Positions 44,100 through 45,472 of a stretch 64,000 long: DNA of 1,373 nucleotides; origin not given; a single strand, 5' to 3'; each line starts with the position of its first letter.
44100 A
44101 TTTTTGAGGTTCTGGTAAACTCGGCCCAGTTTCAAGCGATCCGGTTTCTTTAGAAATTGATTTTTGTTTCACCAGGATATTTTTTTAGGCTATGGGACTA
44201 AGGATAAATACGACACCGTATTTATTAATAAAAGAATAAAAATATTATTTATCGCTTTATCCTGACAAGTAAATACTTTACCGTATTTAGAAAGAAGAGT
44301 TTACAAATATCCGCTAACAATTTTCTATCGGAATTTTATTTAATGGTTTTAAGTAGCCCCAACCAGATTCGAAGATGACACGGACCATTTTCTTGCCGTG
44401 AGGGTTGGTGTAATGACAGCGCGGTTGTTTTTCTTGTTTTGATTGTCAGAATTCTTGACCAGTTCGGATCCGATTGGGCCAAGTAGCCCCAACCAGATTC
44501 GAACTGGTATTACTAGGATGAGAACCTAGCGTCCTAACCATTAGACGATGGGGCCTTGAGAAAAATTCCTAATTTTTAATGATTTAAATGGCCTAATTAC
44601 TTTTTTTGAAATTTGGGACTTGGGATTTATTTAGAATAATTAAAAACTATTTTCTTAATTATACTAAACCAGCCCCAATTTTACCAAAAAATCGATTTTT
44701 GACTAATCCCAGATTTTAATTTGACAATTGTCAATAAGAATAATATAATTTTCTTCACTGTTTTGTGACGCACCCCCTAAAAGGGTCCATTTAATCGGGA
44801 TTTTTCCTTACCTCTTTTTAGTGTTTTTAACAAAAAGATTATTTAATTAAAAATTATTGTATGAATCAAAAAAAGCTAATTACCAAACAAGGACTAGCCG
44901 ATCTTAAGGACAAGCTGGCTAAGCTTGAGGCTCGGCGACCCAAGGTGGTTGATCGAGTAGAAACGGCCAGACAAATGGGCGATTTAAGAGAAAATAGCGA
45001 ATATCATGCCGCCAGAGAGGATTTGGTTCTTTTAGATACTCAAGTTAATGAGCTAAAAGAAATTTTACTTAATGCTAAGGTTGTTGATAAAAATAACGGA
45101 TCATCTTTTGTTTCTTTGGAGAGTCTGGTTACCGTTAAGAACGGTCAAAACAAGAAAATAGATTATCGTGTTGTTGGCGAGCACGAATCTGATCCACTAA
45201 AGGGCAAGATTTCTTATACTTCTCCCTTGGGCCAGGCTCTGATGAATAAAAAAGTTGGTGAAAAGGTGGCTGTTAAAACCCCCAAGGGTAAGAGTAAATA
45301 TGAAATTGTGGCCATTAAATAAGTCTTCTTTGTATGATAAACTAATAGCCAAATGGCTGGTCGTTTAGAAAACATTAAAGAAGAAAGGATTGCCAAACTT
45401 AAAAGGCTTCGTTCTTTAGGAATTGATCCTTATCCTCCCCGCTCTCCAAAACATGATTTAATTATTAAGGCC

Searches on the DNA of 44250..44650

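Call 96: search_rna_families(source=window, start=44250, end=44650, threshold=evalue, max_evalue=5)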
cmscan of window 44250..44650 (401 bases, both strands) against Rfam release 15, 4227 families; matches with E-value up to 5: 2.
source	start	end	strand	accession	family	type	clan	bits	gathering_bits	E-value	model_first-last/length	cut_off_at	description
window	44484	44555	-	RF00005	tRNA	Gene; tRNA;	CL00001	63.8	29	9.9e-14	1-71/71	no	tRNA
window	44578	44650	+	RF02777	OppA_thermometer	Cis-reg; thermoregulator;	-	9.7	290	2.9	1-76/304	3'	OppA 5' UTR thermometer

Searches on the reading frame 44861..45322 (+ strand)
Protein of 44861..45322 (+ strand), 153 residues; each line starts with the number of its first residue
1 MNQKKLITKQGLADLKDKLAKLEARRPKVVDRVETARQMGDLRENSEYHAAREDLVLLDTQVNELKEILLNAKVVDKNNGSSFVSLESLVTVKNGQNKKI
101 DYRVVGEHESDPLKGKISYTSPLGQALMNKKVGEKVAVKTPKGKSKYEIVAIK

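Call 57: find_encoding_contigs(protein=window:44861-45322:+, flank=4000, max_places=5)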
Protein window:44861-45322:+ (153 aa): no gene with exactly this product is on record in the collection.

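Call 58: find_homologous_proteins(query=window:44861-45322:+, max_evalue=1e-30)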
Query window:44861-45322:+ (153 aa): 78 proteins with E <= 1e-30 among 253 candidates.
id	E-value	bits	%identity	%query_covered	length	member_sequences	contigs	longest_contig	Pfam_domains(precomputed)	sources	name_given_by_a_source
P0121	9.3e-87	306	98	100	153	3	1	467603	PF01272.26,PF03449.21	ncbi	-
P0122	2.3e-77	276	87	100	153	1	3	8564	PF01272.26,PF03449.21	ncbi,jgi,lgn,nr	ncbi:MAG: greA1 [Microgenomates bacterium 39_6]|nr:MAG: greA1 [Microgenomates bacterium 39_6]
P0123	3.2e-65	236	75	100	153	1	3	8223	PF01272.26,PF03449.21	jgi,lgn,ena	jgi:transcription elongation factor GreA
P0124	5.4e-65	236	75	100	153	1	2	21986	PF01272.26,PF03449.21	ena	-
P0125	6.8e-65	235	74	100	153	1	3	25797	PF01272.26,PF03449.21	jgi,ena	-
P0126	7.1e-65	235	74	100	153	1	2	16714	PF01272.26,PF03449.21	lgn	-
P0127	1.1e-64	234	74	100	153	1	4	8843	PF01272.26,PF03449.21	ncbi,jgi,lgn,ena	jgi:transcription elongation factor GreA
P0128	1.5e-59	218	71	100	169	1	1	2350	PF01272.26,PF03449.21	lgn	-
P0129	2.5e-59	217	67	100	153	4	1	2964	PF01272.26,PF03449.21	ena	-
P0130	2.7e-59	217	72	96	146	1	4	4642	PF01272.26,PF03449.21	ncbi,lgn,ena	-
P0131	5.2e-58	213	69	100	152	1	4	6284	PF01272.26,PF03449.21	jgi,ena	-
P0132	2.0e-57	211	66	99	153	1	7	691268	PF01272.26,PF03449.21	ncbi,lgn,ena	-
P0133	3.3e-57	210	67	100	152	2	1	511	PF01272.26,PF03449.21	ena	-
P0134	7.2e-57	209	68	100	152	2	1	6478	PF01272.26,PF03449.21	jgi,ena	jgi:transcription elongation factor GreA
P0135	3.6e-56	207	68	100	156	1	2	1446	PF01272.26,PF03449.21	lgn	-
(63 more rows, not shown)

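Call 59: find_encoding_contigs(protein=P0121, flank=10000, max_places=2)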
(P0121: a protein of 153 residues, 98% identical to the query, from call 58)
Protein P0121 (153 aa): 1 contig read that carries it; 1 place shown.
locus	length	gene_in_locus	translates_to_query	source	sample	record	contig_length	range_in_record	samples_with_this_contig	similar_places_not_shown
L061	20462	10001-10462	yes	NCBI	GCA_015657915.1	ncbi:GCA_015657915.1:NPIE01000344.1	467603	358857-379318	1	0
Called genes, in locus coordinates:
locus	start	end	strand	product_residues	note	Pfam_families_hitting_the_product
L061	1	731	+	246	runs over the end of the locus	PF00160:Pro_isomerase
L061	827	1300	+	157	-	PF02075:RuvC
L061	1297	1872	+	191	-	PF01330:RuvA_N, PF00633:HHH (faint), PF14520:HHH_5, PF21176:RecR_HhH (faint), PF07499:RuvA_C (weak)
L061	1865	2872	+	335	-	PF06068:TIP49 (faint), PF05496:RuvB_N, PF00004:AAA, PF07728:AAA_5, PF17864:AAA_lid_4, PF05491:WHD_RuvB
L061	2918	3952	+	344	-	PF01207:Dus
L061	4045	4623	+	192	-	PF08207:EFP_N, PF01132:EFP, PF09285:Elong-fact-P_C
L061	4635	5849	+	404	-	PF13742:tRNA_anti_2, PF01336:tRNA_anti-codon (weak), PF02601:Exonuc_VII_L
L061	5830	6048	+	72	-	-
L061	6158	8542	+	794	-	PF02190:LON_substr_bdg, PF00004:AAA, PF07728:AAA_5 (weak), PF22667:Lon_lid, PF05362:Lon_C, PF13541:ChlI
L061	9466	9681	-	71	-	-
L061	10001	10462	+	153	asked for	PF03449:GreA_GreB_N, PF01272:GreA_GreB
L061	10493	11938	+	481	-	PF01336:tRNA_anti-codon, PF00152:tRNA-synt_2, PF01409:tRNA-synt_2d (faint)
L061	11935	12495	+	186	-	PF01966:HD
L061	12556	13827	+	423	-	PF02403:Seryl_tRNA_N, PF00587:tRNA-synt_2b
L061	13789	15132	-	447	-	PF00919:UPF0004, PF04055:Radical_SAM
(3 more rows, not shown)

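Call 60: find_encoding_contigs(protein=P0122, flank=8000, max_places=3)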
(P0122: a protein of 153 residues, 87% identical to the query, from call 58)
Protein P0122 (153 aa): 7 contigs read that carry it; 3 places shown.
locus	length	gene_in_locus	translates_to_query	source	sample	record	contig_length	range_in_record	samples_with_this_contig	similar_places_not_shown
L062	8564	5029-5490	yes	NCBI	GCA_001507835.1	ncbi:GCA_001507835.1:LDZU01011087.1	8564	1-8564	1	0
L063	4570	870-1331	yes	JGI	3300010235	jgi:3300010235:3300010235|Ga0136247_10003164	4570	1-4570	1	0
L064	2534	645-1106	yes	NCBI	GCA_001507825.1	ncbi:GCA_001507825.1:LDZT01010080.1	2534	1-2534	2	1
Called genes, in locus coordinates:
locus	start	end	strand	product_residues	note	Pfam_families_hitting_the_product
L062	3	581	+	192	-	?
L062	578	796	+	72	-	PF02609:Exonuc_VII_S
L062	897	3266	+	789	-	PF02190:LON_substr_bdg, PF00004:AAA, PF07728:AAA_5 (weak), PF22667:Lon_lid, PF05362:Lon_C, PF13541:ChlI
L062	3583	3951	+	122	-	-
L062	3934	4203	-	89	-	-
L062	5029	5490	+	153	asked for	PF03449:GreA_GreB_N, PF01272:GreA_GreB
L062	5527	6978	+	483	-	PF01336:tRNA_anti-codon, PF00152:tRNA-synt_2, PF01409:tRNA-synt_2d (faint)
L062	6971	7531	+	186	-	PF01966:HD (weak)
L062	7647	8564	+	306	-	?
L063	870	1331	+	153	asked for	PF03449:GreA_GreB_N, PF01272:GreA_GreB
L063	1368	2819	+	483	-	PF01336:tRNA_anti-codon, PF00152:tRNA-synt_2, PF01409:tRNA-synt_2d (faint)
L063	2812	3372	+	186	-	PF01966:HD (weak)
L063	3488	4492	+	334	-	PF02403:Seryl_tRNA_N, PF00587:tRNA-synt_2b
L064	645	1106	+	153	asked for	PF03449:GreA_GreB_N, PF01272:GreA_GreB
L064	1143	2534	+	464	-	?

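Call 61: find_encoding_contigs(protein=P0125, flank=10000, max_places=3)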
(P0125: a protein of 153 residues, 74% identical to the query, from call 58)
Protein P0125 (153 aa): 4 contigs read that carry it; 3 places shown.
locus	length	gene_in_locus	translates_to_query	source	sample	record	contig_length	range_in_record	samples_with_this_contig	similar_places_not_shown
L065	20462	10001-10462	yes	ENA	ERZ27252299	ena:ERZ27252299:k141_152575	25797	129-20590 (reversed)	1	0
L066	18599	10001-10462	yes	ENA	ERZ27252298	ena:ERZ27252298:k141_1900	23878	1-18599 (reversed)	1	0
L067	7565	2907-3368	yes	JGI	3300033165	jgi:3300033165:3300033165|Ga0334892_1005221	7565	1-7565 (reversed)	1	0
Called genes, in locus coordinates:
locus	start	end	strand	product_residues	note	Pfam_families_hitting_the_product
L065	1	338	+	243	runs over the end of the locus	PF00160:Pro_isomerase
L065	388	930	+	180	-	PF02075:RuvC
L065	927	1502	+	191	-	PF01330:RuvA_N, PF14520:HHH_5, PF21176:RecR_HhH (faint), PF07499:RuvA_C (weak)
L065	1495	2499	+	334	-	PF05496:RuvB_N, PF07728:AAA_5, PF00004:AAA, PF17864:AAA_lid_4, PF05491:WHD_RuvB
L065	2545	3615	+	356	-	PF01207:Dus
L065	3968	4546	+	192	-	PF08207:EFP_N, PF01132:EFP, PF09285:Elong-fact-P_C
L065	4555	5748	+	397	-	PF13742:tRNA_anti_2, PF01336:tRNA_anti-codon (faint), PF02601:Exonuc_VII_L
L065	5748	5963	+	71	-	PF02609:Exonuc_VII_S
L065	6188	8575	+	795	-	PF02190:LON_substr_bdg, PF00004:AAA, PF07728:AAA_5 (weak), PF22667:Lon_lid, PF05362:Lon_C, PF13541:ChlI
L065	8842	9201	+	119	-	-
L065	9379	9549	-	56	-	-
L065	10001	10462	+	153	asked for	PF03449:GreA_GreB_N, PF01272:GreA_GreB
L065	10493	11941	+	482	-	PF01336:tRNA_anti-codon, PF00152:tRNA-synt_2, PF01409:tRNA-synt_2d (faint)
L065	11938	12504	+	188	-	PF01966:HD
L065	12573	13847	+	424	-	PF02403:Seryl_tRNA_N, PF00587:tRNA-synt_2b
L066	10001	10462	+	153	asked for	PF03449:GreA_GreB_N, PF01272:GreA_GreB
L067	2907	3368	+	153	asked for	PF03449:GreA_GreB_N, PF01272:GreA_GreB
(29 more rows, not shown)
